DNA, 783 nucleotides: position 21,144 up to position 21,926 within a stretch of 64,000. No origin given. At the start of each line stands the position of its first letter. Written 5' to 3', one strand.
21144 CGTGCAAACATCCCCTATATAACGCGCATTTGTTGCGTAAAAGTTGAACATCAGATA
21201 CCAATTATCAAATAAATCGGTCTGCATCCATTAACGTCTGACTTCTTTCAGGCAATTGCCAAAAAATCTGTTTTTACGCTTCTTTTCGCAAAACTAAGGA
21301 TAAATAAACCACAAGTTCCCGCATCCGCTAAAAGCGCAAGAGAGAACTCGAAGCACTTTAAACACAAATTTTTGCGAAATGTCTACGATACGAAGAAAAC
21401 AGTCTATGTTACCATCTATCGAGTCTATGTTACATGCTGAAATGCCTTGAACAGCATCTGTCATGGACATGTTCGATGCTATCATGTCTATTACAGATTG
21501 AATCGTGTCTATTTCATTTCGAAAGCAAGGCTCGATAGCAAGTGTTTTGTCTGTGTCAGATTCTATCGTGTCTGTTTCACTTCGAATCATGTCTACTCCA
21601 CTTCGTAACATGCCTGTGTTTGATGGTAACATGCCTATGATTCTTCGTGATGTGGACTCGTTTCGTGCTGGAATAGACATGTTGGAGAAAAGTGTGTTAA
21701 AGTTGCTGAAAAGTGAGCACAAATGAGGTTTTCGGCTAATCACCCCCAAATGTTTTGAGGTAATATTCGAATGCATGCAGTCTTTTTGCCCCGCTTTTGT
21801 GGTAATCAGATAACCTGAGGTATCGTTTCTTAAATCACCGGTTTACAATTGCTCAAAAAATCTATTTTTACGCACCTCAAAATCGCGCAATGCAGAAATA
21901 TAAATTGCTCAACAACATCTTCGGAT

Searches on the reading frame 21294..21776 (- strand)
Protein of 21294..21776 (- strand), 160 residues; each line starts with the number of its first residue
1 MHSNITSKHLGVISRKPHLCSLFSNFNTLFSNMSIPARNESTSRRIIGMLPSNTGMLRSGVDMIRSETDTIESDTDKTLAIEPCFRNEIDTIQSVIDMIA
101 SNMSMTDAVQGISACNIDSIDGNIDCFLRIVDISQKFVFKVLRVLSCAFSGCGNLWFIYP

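Call 16: list_cluster_members(proteins=[window:21294-21776:-, window:38415-38822:+, window:1918-2904:+, window:38836-40038:+, window:38166-38390:-, window:21890-25300:+, window:60468-60695:-, window:40211-42247:+, window:25348-26121:+, window:3037-4236:-])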
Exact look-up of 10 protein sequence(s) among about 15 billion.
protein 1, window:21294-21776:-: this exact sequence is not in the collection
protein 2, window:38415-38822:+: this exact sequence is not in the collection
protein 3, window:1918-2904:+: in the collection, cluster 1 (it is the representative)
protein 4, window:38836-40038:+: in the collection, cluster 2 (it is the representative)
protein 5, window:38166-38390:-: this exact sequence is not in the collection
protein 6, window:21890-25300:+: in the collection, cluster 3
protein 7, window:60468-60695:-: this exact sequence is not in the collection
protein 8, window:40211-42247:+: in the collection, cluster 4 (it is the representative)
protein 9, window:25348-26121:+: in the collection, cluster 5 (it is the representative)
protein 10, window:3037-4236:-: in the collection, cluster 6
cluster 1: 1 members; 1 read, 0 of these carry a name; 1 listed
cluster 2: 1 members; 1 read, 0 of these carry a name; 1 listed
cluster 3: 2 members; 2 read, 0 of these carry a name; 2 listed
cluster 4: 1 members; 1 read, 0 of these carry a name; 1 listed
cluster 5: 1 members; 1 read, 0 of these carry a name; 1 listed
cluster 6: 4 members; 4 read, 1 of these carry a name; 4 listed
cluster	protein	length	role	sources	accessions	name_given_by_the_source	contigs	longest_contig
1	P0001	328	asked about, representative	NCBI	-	-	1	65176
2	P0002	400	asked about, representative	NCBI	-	-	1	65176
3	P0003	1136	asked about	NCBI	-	-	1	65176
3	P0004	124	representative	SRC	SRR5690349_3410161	-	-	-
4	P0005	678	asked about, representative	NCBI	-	-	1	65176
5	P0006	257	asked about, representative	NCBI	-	-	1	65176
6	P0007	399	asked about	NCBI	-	-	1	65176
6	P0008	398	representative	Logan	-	-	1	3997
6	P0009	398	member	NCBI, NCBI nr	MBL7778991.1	MAG: elongation factor Tu [Chitinophagales bacterium] | elongation factor Tu [Chitinophagales bacterium]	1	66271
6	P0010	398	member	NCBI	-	-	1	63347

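Call 18: find_encoding_contigs(protein=P0002, flank=2000, max_places=3)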
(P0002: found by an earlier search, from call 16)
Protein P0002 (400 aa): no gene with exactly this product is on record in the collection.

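Call 28: find_homologous_proteins(query=P0003, max_evalue=1e-50)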
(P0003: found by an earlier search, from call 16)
Query P0003 (1136 aa): 8000 proteins with E <= 1e-50 among 8000 candidates; the best 120 are listed.
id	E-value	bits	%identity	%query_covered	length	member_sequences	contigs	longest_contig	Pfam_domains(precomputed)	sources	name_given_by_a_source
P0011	0.0e+0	1970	73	100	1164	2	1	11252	PF11028.15,PF28495.1,PF28497.1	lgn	-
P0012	0.0e+0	1965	72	100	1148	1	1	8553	PF11028.15,PF28495.1,PF28497.1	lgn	-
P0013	0.0e+0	1942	72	100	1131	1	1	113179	PF11028.15,PF28495.1,PF28497.1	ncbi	-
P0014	0.0e+0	1931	72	100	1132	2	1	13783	PF11028.15,PF28495.1,PF28497.1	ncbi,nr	ncbi:MAG TPA: DUF2723 domain-containing protein [Chitinophagales bacterium]|nr:DUF2723 domain-contai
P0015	0.0e+0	1927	72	100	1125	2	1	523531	PF11028.15,PF28495.1,PF28497.1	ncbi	ncbi:MAG: DUF2723 domain-containing protein [Chitinophagales bacterium]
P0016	0.0e+0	1922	71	100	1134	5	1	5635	PF11028.15,PF28495.1,PF28497.1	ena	-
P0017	0.0e+0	1921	72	100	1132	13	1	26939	PF11028.15,PF28495.1,PF28497.1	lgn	-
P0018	0.0e+0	1918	71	100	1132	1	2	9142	PF11028.15,PF28495.1,PF28497.1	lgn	-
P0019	0.0e+0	1911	71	100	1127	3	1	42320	PF11028.15,PF28495.1,PF28497.1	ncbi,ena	-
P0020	0.0e+0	1908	71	100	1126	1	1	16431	PF11028.15,PF28495.1,PF28497.1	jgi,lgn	jgi:tetratricopeptide (TPR) repeat protein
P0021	0.0e+0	1905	71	100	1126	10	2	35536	PF11028.15,PF28495.1,PF28497.1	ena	-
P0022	0.0e+0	1905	70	100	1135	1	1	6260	PF11028.15,PF28495.1,PF28497.1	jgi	jgi:hypothetical protein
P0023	0.0e+0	1901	70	100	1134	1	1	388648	PF11028.15,PF28495.1,PF28497.1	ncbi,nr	ncbi:MAG: DUF2723 domain-containing protein [Bacteroidetes bacterium]|nr:DUF2723 domain-containing p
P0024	0.0e+0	1896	71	100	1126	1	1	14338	PF11028.15,PF28495.1,PF28497.1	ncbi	ncbi:MAG: DUF2723 domain-containing protein [Bacteroidota bacterium]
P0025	0.0e+0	1895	72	99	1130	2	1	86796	PF11028.15,PF28495.1,PF28497.1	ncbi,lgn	-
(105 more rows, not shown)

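Call 29: find_encoding_contigs(protein=P0013, flank=10000, max_places=2)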
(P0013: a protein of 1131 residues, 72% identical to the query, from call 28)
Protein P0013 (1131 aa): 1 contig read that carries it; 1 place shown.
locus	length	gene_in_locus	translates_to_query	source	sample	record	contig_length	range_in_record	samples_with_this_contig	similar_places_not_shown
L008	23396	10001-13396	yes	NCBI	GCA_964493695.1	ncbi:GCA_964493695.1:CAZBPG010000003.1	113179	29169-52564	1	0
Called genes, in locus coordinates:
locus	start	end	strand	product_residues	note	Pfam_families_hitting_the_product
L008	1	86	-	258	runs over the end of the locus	PF13781:DoxX_3 (weak)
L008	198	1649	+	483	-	-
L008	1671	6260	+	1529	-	PF00801:PKD (weak), PF18911:PKD_4, PF00801:PKD (weak), PF18911:PKD_4, PF23585:DUF7137 (faint), PF08940:DUF1918 (faint), PF13573:SprB, PF13585:CHU_C, +2 more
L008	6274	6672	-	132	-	-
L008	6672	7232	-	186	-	PF01195:Pept_tRNA_hydro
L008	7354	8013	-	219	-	PF01386:Ribosomal_L25p, PF14693:Ribosomal_TL5_C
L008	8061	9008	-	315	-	PF13793:Pribosyltran_N, PF00156:Pribosyltran, PF14572:Pribosyl_synth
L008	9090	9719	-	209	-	-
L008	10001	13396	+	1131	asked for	PF11028:TMEM260_N, PF28497:DUF8416, PF28495:TMEM260_2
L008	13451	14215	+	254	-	PF08032:SpoU_sub_bind, PF00588:SpoU_methylase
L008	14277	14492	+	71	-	-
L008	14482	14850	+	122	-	PF13470:PIN_3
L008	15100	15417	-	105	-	-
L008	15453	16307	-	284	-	PF18962:Por_Secre_tail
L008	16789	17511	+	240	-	-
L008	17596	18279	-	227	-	PF13620:CarboxypepD_reg (faint), PF05359:DUF748 (faint), PF00691:OmpA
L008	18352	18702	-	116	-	-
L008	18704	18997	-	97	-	PF09907:HigB_toxin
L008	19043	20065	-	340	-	PF05496:RuvB_N, PF00004:AAA, PF07728:AAA_5 (weak), PF17864:AAA_lid_4, PF05491:WHD_RuvB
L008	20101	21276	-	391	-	PF01619:Pro_dh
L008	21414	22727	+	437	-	PF02646:RmuC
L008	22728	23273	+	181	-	-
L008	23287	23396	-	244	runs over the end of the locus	PF08501:Shikimate_dh_N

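Call 30: find_encoding_contigs(protein=P0015, flank=10000, max_places=2)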
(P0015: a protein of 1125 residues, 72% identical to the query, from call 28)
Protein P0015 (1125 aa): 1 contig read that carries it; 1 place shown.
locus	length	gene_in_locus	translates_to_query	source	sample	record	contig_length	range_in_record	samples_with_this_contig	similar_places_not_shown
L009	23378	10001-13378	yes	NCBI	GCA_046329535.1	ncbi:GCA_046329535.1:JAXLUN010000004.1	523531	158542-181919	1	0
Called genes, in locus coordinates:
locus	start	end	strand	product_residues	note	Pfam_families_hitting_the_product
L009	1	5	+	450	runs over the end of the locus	PF00344:SecY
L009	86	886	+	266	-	PF00557:Peptidase_M24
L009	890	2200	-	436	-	PF04851:ResIII, PF00270:DEAD, PF00271:Helicase_C, PF03880:DbpA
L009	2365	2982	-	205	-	PF01557:FAA_hydrolase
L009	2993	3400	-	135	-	-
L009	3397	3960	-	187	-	PF01195:Pept_tRNA_hydro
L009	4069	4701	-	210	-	PF01386:Ribosomal_L25p, PF14693:Ribosomal_TL5_C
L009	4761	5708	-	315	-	PF13793:Pribosyltran_N, PF00156:Pribosyltran, PF14572:Pribosyl_synth, PF14681:UPRTase (weak)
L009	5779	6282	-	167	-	-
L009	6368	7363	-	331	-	-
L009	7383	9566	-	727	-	PF26696:PTL_trimer, PF05268:GP38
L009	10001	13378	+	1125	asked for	PF11028:TMEM260_N, PF28497:DUF8416, PF28495:TMEM260_2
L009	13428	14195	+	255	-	PF08032:SpoU_sub_bind, PF00588:SpoU_methylase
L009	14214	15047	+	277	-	PF03781:FGE-sulfatase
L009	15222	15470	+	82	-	PF00076:RRM_1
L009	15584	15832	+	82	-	PF00076:RRM_1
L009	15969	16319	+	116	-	PF02261:Asp_decarbox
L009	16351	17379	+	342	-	PF03706:LPG_synthase_TM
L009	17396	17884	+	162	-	PF01467:CTP_transf_like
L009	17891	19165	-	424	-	PF02844:GARS_N, PF01071:GARS_A, PF02786:CPSase_L_D2 (weak), PF02655:ATP-grasp_3 (weak), PF02843:GARS_C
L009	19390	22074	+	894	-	PF07517:SecA_DEAD, PF01043:SecA_PP_bind, PF21090:P-loop_SecA, PF07516:SecA_SW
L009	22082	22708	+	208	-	PF07516:SecA_SW, PF02810:SEC-C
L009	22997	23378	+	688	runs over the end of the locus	PF00676:E1_dh, PF02779:Transket_pyr, PF02780:Transketolase_C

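Call 36: search_protein_representatives(protein=window:21294-21776:-)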
Query: 160 residues. Proteins with E-value up to 0.001 (for the whole library): 7; up to 1e-10: 1; up to 1e-30: 0. The best 7 are listed.
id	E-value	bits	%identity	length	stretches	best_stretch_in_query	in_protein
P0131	1.2e-12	64.2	69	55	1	98-149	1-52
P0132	3.7e-08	49.6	24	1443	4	3-126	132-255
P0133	2.9e-07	46.7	33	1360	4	3-70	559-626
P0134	2.2e-06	43.9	32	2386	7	50-87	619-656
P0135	9.3e-05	38.6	26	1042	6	10-83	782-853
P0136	1.6e-04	37.8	30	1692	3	43-125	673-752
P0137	4.0e-04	36.5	33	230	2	15-107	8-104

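Call 39: find_encoding_contigs(protein=P0131, flank=10000, max_places=4)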
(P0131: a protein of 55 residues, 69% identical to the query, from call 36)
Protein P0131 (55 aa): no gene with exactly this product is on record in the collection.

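Call 40: find_encoding_contigs(protein=P0137, flank=5000, max_places=3)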
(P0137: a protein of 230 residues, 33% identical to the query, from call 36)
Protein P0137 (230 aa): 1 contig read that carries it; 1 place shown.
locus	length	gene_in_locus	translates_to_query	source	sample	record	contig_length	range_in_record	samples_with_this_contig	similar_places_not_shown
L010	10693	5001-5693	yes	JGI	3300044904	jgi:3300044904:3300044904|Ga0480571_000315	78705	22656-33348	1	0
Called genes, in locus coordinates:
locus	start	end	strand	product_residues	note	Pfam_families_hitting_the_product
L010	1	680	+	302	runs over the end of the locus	-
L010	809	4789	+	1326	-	-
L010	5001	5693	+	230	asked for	-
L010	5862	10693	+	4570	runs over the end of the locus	PF00082:Peptidase_S8, PF01483:P_proprotein (faint), PF25390:WD40_RLD, PF13540:RCC1_2 (weak), PF25390:WD40_RLD, PF13540:RCC1_2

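Call 41: find_homologous_proteins(query=P0001, max_evalue=0.001)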
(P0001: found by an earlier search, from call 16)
Query P0001 (328 aa): 49 proteins with E <= 0.001 among 8000 candidates.
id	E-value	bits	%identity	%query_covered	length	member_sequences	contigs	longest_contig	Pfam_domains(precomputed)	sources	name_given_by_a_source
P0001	3.9e-212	721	100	100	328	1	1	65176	-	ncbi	-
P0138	2.2e-131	456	66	100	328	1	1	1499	-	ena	-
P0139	3.8e-121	422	64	98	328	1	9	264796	-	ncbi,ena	-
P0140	1.9e-120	420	64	99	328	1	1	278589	-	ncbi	-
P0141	8.6e-120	418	63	98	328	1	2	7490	-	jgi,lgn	-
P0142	6.6e-118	412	62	99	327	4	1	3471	-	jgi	-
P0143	2.2e-117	410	65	98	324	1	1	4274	-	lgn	-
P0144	1.7e-114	401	62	98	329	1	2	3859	-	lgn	-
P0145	8.8e-114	398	61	99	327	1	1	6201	-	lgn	-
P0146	1.6e-113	397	61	98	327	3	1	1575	-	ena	-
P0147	3.2e-112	393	59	98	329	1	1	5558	-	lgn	-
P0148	2.8e-111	390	59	98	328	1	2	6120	-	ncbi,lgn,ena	-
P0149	3.4e-108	380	60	98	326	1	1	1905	-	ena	-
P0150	3.2e-106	373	62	90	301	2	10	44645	-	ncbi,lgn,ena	-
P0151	5.0e-106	373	57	99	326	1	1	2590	-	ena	-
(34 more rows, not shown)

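Call 46: find_related_loci(query=A2, collection=metagenome_contigs, flank=4000)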
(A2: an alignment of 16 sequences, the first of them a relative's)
Query A2 (328 aa) in metagenome_contigs; peptide patterns used: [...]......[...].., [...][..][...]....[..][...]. (x = any residue, [..] = any of these).
152 stretches matched a pattern; 21 encode a relative of the query (tblastn E <= 1e-3); 21 distinct loci.
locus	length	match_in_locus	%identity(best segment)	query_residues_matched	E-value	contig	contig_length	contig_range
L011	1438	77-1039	54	1-322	1e-108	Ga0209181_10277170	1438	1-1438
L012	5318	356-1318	55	1-322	1e-99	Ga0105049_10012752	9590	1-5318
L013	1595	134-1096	52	1-322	4e-106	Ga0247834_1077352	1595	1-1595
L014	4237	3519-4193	64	1-225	7e-97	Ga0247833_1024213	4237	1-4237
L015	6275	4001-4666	55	4-225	2e-79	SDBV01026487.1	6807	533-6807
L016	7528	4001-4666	54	4-225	5e-79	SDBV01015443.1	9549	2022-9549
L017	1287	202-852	50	6-222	1e-73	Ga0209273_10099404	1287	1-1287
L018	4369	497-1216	45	7-244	2e-63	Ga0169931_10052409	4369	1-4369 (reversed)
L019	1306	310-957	49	7-221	6e-65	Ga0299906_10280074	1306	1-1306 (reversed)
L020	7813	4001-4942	38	7-314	7e-59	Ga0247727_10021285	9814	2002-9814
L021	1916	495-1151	46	7-224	1e-56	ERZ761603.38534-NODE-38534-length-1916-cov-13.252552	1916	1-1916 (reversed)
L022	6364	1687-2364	41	1-225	3e-52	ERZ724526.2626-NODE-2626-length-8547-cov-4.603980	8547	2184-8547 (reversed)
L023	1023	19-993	35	3-322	6e-50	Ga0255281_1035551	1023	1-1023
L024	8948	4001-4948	35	2-323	2e-45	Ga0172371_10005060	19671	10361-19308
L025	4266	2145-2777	41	12-218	6e-42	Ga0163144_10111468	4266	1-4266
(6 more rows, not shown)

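Call 53: find_homologous_proteins(query=P0002, max_evalue=0.001)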
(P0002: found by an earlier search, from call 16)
Query P0002 (400 aa): 98 proteins with E <= 0.001 among 8000 candidates.
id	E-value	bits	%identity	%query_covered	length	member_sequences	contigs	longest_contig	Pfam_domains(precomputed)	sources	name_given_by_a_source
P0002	8.2e-253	856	100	100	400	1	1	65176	PF13715.13,PF13620.13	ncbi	-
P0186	1.6e-137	477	59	100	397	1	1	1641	PF13715.13,PF13620.13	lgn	-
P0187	1.4e-134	467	56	100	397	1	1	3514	PF13715.13,PF13620.13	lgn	-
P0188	4.8e-133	462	57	100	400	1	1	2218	PF13715.13,PF13620.13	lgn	-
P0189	4.9e-131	456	67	80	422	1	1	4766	PF13715.13,PF13620.13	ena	-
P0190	9.6e-131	455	57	100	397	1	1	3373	PF13715.13,PF13620.13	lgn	-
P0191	3.1e-128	446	56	100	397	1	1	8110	PF13715.13,PF14686.13,PF16371.13,PF13620.13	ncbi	-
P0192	1.2e-124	435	55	100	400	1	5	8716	PF13715.13,PF13620.13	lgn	-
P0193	4.1e-123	430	58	91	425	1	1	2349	PF13715.13,PF13620.13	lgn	-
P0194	3.3e-121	423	53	100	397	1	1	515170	PF13715.13,PF14686.13,PF13620.13,PF22904.4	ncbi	-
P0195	4.7e-121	423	56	100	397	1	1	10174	PF13715.13,PF13620.13,PF22904.4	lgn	-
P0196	1.3e-120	421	54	100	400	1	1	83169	PF13715.13,PF13620.13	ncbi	-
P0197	9.6e-120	418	54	100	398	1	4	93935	PF13715.13,PF14686.13,PF13620.13,PF22904.4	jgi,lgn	jgi:hypothetical protein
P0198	2.6e-118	414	54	100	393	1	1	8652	PF13715.13,PF14686.13,PF13620.13,PF22904.4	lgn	-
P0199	4.4e-117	410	54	96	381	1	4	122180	PF13715.13,PF14686.13,PF16371.13,PF13620.13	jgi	jgi:hypothetical protein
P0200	4.7e-117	410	53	100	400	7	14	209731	PF13715.13,PF13620.13,PF22904.4,PF17210.10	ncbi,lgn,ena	-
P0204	4.0e-114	400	49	100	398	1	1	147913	PF13715.13,PF13620.13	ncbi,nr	ncbi:MAG: carboxypeptidase regulatory-like domain-containing protein [Bacteroidetes bacterium]|nr:ca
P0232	4.0e-101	357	49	100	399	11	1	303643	PF13715.13,PF13620.13,PF22904.4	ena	-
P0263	5.2e-67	245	43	79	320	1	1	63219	PF13715.13,PF13620.13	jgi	-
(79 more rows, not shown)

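Call 54: find_encoding_contigs(protein=P0194, flank=6000, max_places=2)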
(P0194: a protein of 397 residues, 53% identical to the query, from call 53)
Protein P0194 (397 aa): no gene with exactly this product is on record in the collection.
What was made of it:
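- Tried and rejected: Exact look-ups of window proteins returned no contig (calls 18, 39, 54).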

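Call 55: find_encoding_contigs(protein=P0200, flank=6000, max_places=4)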
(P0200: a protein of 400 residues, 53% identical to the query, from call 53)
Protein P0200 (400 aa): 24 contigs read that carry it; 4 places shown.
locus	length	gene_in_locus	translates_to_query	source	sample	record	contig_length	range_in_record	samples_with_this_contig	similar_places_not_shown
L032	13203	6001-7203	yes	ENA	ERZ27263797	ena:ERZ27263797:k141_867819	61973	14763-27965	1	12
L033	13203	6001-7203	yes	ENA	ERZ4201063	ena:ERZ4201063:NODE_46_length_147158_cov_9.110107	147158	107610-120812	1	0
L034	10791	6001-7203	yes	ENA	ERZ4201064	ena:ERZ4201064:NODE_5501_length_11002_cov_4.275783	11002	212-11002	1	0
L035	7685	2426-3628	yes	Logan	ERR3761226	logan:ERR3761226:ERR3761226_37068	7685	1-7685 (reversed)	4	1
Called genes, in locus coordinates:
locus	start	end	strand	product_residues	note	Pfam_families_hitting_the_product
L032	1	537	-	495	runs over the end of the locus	PF17874:TPR_MalT (weak)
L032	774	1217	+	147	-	-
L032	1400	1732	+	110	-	PF04397:LytTR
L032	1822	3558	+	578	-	PF13884:Peptidase_S74, PF18962:Por_Secre_tail (weak)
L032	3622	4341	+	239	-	-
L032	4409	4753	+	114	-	PF26696:PTL_trimer, PF18962:Por_Secre_tail (weak)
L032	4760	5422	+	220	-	-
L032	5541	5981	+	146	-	-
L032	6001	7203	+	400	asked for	PF13620:CarboxypepD_reg, PF22904:NOMO1-like_2nd (faint), PF13715:CarbopepD_reg_2 (weak), PF17210:SdrD_B (faint), PF13620:CarboxypepD_reg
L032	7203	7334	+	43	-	-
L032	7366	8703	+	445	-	PF13884:Peptidase_S74, PF18962:Por_Secre_tail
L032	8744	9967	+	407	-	PF00722:Glyco_hydro_16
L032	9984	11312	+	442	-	PF12768:Rax2 (faint), PF17164:DUF5122 (faint), PF19565:DUF6087 (faint), PF18962:Por_Secre_tail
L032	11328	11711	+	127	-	-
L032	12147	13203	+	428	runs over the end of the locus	PF00364:Biotin_lipoyl, PF02817:E3_binding, PF00198:2-oxoacid_dh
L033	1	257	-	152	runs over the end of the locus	PF09345:SiaC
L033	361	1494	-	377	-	PF17874:TPR_MalT (weak)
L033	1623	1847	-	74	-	-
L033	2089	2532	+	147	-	-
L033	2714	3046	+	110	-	PF04397:LytTR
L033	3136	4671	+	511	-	PF13884:Peptidase_S74, PF18962:Por_Secre_tail (weak)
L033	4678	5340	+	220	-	-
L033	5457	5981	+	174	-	-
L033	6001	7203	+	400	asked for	PF13620:CarboxypepD_reg, PF22904:NOMO1-like_2nd (faint), PF13715:CarbopepD_reg_2 (weak), PF17210:SdrD_B (faint), PF13620:CarboxypepD_reg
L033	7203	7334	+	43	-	-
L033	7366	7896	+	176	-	-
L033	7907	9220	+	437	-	-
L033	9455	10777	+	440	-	-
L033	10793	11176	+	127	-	-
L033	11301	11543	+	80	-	PF09360:zf-CDGSH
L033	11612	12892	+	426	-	PF00364:Biotin_lipoyl, PF02817:E3_binding, PF00198:2-oxoacid_dh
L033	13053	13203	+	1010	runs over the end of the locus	PF02129:Peptidase_S15, PF08530:PepX_C, PF18962:Por_Secre_tail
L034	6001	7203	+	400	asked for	PF13620:CarboxypepD_reg, PF22904:NOMO1-like_2nd (faint), PF13715:CarbopepD_reg_2 (weak), PF17210:SdrD_B (faint), PF13620:CarboxypepD_reg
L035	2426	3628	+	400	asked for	PF13620:CarboxypepD_reg, PF22904:NOMO1-like_2nd (faint), PF13715:CarbopepD_reg_2 (weak), PF17210:SdrD_B (faint), PF13620:CarboxypepD_reg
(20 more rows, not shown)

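Call 56: find_encoding_contigs(protein=P0204, flank=6000, max_places=2)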
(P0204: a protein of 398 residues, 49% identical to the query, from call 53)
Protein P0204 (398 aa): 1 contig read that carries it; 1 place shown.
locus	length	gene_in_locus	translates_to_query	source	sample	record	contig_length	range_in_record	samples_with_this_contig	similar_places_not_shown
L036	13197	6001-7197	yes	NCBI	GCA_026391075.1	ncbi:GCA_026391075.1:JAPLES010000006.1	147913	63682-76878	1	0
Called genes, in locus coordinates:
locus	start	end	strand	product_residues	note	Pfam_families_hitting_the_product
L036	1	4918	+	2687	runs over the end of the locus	PF22352:K319L-like_PKD (faint), PF06832:BiPBP_C (faint), PF07495:Y_Y_Y (faint), PF13573:SprB, PF13585:CHU_C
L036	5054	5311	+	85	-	-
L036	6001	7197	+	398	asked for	PF13620:CarboxypepD_reg, PF13715:CarbopepD_reg_2, PF13620:CarboxypepD_reg (weak), PF13715:CarbopepD_reg_2 (weak)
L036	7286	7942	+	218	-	-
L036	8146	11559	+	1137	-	PF18911:PKD_4 (faint), PF13573:SprB, PF18962:Por_Secre_tail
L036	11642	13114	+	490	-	-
